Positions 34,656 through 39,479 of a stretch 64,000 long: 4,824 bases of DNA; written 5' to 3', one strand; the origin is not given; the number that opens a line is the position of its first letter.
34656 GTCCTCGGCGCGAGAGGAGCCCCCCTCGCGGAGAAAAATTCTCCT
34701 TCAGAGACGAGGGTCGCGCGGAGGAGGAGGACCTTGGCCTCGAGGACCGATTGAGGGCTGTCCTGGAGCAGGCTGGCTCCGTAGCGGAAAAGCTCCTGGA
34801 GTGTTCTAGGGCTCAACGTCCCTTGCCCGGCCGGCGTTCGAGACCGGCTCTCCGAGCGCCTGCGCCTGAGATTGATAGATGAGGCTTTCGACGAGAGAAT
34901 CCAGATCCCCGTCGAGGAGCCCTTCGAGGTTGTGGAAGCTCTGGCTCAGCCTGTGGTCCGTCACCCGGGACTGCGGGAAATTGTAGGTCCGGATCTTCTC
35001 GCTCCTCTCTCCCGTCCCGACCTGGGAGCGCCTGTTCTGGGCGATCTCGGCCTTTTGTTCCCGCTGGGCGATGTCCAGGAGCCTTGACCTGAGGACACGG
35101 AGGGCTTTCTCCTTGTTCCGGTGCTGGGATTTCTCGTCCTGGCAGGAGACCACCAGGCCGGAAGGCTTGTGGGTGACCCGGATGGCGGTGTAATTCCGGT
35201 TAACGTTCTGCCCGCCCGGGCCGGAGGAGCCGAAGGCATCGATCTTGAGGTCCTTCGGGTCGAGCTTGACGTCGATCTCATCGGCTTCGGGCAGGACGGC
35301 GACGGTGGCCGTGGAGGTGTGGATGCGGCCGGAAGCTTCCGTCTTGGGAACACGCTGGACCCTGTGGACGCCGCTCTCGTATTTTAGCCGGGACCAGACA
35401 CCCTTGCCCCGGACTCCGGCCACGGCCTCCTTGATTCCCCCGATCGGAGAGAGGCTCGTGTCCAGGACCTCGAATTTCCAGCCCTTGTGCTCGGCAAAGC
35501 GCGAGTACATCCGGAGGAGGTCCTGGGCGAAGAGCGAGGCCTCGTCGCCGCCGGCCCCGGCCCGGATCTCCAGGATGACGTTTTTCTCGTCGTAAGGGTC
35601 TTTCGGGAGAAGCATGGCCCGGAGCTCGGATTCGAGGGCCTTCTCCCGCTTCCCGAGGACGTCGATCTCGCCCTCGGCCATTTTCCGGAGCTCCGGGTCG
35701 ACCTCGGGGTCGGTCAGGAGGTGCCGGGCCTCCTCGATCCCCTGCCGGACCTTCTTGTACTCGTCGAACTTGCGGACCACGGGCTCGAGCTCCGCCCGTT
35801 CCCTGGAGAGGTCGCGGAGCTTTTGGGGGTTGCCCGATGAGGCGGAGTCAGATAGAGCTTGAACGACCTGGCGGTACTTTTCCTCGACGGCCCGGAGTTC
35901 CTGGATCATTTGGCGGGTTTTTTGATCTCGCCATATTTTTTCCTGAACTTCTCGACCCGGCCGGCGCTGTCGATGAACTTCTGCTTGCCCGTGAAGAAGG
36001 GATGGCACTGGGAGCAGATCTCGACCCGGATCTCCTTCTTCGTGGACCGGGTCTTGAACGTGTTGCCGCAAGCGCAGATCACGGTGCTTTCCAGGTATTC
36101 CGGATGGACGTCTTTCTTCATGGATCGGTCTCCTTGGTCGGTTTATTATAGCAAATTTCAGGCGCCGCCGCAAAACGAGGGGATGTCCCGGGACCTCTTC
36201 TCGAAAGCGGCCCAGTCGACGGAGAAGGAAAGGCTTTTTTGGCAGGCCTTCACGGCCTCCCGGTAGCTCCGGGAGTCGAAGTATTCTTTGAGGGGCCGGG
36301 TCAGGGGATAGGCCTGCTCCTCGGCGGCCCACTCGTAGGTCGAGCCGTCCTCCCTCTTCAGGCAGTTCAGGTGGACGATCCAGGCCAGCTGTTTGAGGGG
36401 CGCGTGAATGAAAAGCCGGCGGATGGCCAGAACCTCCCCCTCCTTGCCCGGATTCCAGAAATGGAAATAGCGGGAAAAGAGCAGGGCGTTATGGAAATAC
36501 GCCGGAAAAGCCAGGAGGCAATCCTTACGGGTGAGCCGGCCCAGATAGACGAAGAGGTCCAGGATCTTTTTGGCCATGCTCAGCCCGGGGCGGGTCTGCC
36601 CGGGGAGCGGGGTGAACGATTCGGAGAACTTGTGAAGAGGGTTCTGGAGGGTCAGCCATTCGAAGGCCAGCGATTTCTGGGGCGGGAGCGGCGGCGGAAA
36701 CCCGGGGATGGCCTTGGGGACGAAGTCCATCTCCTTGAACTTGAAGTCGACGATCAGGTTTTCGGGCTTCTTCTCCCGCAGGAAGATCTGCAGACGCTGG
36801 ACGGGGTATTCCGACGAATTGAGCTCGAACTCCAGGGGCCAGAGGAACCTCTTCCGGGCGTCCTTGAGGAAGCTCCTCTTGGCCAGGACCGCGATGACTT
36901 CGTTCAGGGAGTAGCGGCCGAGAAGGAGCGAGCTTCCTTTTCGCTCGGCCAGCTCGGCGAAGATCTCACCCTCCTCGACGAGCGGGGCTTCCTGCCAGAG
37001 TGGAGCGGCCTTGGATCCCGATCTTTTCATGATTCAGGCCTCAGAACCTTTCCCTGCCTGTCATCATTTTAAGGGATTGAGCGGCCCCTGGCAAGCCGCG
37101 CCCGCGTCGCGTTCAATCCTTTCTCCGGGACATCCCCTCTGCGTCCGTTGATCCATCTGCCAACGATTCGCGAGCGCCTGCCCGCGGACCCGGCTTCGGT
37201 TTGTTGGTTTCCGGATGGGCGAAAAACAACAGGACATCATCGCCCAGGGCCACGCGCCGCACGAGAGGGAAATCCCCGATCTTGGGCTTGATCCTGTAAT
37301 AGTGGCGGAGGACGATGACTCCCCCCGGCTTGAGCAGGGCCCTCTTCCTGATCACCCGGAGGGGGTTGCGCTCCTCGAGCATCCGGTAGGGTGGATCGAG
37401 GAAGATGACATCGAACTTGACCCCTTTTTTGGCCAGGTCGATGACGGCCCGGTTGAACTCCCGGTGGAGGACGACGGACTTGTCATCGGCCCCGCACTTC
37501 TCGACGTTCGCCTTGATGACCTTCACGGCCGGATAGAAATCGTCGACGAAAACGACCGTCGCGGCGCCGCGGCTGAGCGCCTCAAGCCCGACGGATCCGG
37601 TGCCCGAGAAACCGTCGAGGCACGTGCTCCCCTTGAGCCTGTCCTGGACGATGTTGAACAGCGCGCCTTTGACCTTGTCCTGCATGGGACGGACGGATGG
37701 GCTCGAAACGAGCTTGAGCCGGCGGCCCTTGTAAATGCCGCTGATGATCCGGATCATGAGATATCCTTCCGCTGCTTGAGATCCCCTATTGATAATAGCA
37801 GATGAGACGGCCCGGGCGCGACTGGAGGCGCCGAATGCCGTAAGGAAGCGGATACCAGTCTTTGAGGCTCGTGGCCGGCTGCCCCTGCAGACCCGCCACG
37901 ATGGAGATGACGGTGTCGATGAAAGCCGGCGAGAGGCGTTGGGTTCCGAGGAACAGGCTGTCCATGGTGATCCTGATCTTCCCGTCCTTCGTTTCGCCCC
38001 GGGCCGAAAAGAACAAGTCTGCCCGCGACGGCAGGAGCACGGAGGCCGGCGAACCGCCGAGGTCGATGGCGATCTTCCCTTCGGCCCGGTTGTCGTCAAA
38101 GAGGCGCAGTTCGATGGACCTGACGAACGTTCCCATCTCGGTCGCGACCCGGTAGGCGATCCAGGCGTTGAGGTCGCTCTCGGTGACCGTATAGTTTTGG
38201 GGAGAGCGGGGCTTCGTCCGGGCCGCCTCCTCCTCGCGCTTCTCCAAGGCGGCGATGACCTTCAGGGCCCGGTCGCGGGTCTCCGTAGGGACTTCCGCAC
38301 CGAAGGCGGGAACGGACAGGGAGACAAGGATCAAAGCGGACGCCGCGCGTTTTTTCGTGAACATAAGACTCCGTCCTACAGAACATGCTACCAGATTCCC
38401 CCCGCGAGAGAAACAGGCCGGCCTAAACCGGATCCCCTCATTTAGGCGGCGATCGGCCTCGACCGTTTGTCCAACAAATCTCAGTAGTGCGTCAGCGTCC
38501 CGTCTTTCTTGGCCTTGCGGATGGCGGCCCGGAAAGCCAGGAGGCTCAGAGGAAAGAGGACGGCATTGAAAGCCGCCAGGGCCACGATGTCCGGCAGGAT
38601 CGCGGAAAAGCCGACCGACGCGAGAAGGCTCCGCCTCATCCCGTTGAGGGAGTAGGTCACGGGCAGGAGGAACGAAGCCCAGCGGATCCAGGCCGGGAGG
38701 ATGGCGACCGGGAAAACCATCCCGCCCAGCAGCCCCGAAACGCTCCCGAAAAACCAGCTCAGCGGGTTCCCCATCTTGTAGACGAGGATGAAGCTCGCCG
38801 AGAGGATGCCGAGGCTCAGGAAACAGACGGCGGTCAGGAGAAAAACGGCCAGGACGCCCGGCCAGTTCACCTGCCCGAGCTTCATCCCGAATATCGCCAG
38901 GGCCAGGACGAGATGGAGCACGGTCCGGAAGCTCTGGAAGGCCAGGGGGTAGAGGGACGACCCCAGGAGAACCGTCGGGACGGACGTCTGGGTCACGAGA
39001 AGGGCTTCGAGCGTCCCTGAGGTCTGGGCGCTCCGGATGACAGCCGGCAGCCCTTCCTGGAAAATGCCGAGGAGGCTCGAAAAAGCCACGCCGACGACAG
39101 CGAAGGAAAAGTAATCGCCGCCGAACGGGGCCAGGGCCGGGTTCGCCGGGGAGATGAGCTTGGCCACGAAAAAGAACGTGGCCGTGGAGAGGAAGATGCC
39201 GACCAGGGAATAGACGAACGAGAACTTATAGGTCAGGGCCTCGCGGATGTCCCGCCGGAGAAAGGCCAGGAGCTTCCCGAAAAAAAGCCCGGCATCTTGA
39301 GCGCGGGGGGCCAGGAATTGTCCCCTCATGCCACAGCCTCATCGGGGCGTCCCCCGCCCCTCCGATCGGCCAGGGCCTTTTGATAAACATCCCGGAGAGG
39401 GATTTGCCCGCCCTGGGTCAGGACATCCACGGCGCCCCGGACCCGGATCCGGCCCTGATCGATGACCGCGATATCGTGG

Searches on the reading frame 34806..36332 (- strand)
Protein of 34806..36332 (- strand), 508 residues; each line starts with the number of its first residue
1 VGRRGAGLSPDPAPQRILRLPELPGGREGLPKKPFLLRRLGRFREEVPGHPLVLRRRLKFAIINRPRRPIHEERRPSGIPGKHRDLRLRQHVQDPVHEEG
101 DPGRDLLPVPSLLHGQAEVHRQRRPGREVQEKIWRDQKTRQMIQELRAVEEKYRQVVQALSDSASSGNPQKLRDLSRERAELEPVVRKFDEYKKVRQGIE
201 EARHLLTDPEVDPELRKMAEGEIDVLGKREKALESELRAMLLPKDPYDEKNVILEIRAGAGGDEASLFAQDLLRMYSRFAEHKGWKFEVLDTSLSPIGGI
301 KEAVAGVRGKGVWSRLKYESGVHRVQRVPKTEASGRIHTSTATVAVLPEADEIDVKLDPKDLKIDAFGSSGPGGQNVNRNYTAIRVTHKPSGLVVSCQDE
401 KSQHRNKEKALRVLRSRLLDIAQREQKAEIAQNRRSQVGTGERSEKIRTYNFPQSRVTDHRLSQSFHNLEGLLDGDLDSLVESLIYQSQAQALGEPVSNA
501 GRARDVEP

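Call 48: search_protein_families(library=pfam, proteins=[window:34806-36332:-], max_evalue=0.00001)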
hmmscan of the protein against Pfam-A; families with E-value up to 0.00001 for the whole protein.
window:34806-36332:- (508 aa): 2 families
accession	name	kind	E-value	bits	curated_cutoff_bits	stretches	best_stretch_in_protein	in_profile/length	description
PF03462.23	PCRF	-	1.4e-72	244.1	24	1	150-344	2-194/194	PCRF domain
PF00472.26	RF-1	-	4.9e-41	139.8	35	1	351-461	1-116/116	RF-1 domain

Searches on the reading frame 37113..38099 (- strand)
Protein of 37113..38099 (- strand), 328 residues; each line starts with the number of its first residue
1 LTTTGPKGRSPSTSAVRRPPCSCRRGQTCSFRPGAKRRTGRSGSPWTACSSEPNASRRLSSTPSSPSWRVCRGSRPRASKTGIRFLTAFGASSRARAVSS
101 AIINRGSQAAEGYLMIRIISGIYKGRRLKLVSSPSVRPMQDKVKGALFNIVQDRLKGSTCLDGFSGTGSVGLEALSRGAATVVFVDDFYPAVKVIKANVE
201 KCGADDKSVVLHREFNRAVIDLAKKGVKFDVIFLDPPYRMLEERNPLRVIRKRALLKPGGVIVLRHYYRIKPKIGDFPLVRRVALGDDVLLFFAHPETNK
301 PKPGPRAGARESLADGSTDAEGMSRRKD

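Call 48: search_protein_families(library=pfam, proteins=[window:37113-38099:-], max_evalue=0.00001)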
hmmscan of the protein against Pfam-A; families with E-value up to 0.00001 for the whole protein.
window:37113-38099:- (328 aa): 1 family
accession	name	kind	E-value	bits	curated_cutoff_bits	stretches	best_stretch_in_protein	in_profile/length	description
PF03602.21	Cons_hypoth95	-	1.6e-46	158.7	24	1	116-293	1-181/182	Conserved hypothetical protein 95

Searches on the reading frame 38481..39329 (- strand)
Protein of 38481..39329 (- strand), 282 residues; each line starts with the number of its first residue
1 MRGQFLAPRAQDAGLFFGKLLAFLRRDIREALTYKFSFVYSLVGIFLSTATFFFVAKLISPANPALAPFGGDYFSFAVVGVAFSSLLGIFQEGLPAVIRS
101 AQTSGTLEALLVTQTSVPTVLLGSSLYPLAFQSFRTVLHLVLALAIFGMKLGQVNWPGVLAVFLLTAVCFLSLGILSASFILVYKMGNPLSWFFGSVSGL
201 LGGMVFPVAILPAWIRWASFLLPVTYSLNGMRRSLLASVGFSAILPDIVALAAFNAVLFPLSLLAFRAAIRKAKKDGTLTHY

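Call 48: search_protein_families(library=pfam, proteins=[window:38481-39329:-], max_evalue=0.00001)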
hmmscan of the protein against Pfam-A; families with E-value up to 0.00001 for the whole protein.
window:38481-39329:- (282 aa): 2 families
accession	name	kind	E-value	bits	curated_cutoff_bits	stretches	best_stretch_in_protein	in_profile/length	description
PF01061.29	ABC2_membrane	-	5.5e-12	46.1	26.9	1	29-235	9-210/211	ABC-2 type transporter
PF12698.13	ABC2_membrane_3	-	1.9e-10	40.9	31.6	1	72-264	159-347/347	ABC-2 family transporter protein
